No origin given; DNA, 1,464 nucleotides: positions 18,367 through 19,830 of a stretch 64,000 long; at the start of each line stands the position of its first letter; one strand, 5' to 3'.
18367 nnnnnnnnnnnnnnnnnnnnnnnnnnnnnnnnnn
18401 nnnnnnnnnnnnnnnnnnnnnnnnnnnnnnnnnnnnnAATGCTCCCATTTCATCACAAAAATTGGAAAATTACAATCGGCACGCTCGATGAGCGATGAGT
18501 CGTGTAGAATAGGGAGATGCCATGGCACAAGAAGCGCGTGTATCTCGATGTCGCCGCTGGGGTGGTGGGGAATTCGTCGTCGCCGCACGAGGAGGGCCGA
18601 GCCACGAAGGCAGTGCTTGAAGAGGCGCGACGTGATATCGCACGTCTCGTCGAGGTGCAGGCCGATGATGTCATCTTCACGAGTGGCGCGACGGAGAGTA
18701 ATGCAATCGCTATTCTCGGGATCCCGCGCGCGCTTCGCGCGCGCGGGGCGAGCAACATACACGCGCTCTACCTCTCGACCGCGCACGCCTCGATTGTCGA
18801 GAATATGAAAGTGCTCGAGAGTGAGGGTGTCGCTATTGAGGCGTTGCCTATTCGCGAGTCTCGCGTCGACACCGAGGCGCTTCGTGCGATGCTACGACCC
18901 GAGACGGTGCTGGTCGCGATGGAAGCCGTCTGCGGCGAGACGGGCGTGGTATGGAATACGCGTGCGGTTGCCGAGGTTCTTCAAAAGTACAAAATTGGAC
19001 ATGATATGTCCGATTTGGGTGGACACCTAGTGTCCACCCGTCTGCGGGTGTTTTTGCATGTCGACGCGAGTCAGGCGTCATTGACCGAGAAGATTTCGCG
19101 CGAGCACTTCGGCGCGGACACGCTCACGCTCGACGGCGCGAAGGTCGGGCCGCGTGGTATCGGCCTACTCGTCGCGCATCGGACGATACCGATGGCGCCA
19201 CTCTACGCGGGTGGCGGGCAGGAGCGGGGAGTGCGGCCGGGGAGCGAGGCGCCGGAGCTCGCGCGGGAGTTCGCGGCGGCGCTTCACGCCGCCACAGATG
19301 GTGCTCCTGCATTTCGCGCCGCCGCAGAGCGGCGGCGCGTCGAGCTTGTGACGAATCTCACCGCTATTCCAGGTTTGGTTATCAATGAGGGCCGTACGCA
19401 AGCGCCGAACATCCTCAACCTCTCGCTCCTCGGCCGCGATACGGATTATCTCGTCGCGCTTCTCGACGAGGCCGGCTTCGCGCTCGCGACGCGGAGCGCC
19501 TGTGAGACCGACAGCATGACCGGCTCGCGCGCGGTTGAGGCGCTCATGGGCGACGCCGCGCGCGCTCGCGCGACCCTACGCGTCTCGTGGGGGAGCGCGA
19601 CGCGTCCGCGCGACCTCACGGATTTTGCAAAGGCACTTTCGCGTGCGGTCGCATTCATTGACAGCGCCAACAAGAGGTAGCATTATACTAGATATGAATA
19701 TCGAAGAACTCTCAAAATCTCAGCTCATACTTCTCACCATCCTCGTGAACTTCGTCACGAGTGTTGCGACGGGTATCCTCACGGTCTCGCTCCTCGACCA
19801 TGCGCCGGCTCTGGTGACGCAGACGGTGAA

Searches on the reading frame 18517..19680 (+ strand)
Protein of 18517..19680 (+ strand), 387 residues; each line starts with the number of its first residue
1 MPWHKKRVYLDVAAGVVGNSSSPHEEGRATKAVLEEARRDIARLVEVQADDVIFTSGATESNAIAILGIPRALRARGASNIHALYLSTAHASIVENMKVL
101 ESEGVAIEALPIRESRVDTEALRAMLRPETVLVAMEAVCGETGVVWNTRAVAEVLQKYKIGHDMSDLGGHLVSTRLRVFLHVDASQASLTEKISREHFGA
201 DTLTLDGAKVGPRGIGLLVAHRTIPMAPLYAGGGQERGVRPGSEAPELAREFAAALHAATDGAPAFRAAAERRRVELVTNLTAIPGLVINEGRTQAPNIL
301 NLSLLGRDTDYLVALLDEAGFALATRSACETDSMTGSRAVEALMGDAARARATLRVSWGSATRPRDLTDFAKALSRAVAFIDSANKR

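Call 7: search_protein_families(library=pfam, proteins=[window:18517-19680:+], max_evalue=0.001)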
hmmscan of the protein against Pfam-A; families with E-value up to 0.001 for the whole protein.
window:18517-19680:+ (387 aa): 1 family
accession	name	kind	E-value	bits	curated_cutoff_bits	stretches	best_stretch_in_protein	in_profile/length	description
PF00266.25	Aminotran_5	-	1.1e-28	100.8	21.5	1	20-365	30-366/371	Aminotransferase class-V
